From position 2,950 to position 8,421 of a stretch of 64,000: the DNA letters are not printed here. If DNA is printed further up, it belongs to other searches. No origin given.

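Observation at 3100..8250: Histidine kinase whose sensor is a ~1,100-aa adhesin-like ectodomain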

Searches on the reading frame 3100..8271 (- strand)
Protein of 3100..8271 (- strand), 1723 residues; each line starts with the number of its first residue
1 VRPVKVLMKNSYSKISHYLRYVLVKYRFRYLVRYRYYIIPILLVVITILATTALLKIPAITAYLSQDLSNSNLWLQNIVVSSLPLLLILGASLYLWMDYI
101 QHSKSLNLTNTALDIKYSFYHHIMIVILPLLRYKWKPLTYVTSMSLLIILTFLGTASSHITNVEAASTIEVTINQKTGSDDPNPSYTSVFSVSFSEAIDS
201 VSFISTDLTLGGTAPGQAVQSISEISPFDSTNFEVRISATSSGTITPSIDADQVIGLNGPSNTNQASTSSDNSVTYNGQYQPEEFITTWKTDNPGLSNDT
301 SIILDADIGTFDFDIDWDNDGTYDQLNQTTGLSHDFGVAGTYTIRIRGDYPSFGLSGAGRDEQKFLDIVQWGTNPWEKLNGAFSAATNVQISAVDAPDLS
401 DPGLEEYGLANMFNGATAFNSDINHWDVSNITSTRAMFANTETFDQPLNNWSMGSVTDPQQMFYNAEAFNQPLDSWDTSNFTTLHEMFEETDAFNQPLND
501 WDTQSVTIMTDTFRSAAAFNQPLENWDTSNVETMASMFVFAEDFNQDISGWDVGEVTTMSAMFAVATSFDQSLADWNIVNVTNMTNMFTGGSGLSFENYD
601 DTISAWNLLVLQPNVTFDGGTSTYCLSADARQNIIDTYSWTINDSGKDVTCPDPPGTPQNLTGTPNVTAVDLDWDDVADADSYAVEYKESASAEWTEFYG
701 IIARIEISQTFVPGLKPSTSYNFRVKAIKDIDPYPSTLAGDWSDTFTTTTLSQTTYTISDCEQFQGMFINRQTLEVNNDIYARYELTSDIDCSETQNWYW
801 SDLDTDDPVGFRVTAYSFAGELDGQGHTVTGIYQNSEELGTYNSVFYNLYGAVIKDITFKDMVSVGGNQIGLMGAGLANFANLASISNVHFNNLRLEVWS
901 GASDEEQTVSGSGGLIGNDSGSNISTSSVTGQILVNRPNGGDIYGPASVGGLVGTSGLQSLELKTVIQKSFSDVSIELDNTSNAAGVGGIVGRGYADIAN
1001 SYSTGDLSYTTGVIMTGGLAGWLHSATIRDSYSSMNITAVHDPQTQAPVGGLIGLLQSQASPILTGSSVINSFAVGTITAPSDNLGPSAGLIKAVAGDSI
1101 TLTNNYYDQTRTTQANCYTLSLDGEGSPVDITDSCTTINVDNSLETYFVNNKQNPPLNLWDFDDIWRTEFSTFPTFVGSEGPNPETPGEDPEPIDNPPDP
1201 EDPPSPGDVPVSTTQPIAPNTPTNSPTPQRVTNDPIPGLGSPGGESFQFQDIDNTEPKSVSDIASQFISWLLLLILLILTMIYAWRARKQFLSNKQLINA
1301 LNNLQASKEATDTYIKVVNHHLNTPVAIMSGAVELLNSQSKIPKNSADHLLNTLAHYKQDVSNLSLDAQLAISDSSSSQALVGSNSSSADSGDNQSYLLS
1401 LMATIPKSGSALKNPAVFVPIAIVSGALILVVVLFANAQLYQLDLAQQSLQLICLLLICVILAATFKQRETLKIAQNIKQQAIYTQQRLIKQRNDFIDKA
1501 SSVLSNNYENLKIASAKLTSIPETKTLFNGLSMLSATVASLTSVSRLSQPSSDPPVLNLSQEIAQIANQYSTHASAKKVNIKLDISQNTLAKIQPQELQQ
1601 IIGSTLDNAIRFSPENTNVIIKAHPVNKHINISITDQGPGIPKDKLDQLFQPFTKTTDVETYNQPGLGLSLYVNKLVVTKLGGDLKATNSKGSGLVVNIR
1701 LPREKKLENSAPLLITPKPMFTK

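Call 4: search_protein_families(library=pfam, proteins=[window:3100-8271:-], max_evalue=1)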
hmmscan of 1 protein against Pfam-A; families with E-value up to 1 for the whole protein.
window:3100-8271:- (1723 aa): 11 families
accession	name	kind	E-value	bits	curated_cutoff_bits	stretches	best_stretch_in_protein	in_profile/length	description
PF03382.20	DUF285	-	2.3e-61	205.3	25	2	482-592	1-111/120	Mycoplasma protein of unknown function, DUF285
PF02518.31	HATPase_c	-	1.2e-20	74.4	26.4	1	1595-1704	3-110/111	Histidine kinase-, DNA gyrase B-, and HSP90-like ATPase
PF07581.17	Glug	-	2.6e-06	27.9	20.5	2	984-1007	2-27/28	The GLUG motif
PF00041.27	fn3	-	2.8e-05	24.7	25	1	657-731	2-72/84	Fibronectin type III domain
PF25059.1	FN3_DSCAM-DSCAML_C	-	0.00017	22.3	39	1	681-731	21-68/89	DSCAM/DSCAML C-terminal Fn3-like domain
PF16656.11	Pur_ac_phosph_N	-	0.004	18.1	30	1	666-750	11-93/93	Purple acid Phosphatase, N-terminal domain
PF14316.11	DUF4381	-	0.0045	17.7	27.2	1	1255-1322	7-76/145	Domain of unknown function (DUF4381)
PF00512.31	HisKA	-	0.015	15.8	26.9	1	1315-1344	6-31/66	His Kinase A (phospho-acceptor) domain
PF13589.12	HATPase_c_3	-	0.11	13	25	1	1605-1658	10-62/137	Histidine kinase-, DNA gyrase B-, and HSP90-like ATPase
PF09753.14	Use1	-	0.27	11.3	38.3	1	1471-1521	163-212/243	Membrane fusion protein Use1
PF09925.14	DUF2157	-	0.49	10.5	32.4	0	1415-1464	90-139/146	Predicted membrane protein (DUF2157)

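Call 5: search_protein_families(library=ncbifam, proteins=[window:3100-8271:-], max_evalue=1)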
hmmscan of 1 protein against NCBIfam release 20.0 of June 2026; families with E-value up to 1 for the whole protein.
window:3100-8271:- (1723 aa): 78 families (the best 25 are shown)
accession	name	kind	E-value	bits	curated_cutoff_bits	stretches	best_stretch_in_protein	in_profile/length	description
NF045896.1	Mbov_0838_LP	exception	1.5e-36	126.3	500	2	498-592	264-358/433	Mbov_0838 family PARCEL repeat surface lipoprotein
NF008312.0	PRK11100.1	equivalog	3.1e-24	85.6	356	2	1538-1704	308-475/477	two-component system sensor histidine kinase CreC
TIGR02966.1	phoR_proteo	equivalog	1.3e-23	83.6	334.2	2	1532-1696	162-328/333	phosphate regulon sensor histidine kinase PhoR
NF046044.1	PnpS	equivalog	6.1e-23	81.5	400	1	1534-1702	220-390/390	two-component system histidine kinase PnpS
NF033092.0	HK_WalK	equivalog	2e-22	79.5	725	1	1555-1702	445-593/594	cell wall metabolism sensor histidine kinase WalK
NF033091.0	HK_VanS_ACDEFG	equivalog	1.8e-20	73.2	400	1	1557-1702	149-293/293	vancomycin resistance histidine kinase VanS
TIGR03785.1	marine_sort_HK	equivalog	1.8e-20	72.8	612.2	1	1529-1702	528-703/703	proteobacterial dedicated sortase system histidine kinase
NF041832.1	near_NosP_CTERM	subfamily_domain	4.6e-20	72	400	1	1530-1708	52-230/370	NahK/ErcS family hybrid sensor histidine kinase/response regulator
NF045900.1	HisKinCpxALeg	equivalog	5e-19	68.4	800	1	1537-1702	281-450/451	two-component system sensor histidine kinase CpxA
NF041880.1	EPS_EpsF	equivalog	7.1e-18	64.4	900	1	1540-1695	331-485/492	response regulator EpsF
NF047874.1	MASE3_PAS_HK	subfamily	1.2e-17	64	560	2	1565-1708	486-629/655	MASE3 domain-containing sensor histidine kinase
NF006800.0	PRK09303.1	equivalog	1.1e-16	60.8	342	1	1553-1697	227-371/383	histidine kinase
NF007837.0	PRK10549.1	equivalog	1.1e-16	60.6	603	1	1557-1708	312-463/466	envelope stress sensor histidine kinase BaeS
TIGR02167.2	Liste_lipo_26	repeat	1.4e-16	59.9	30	5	537-560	1-25/26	PARCEL repeat-containing surface protein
NF007004.0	PRK09467.1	equivalog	1.5e-16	60.3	415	1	1561-1704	297-437/440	two-component system sensor histidine kinase EnvZ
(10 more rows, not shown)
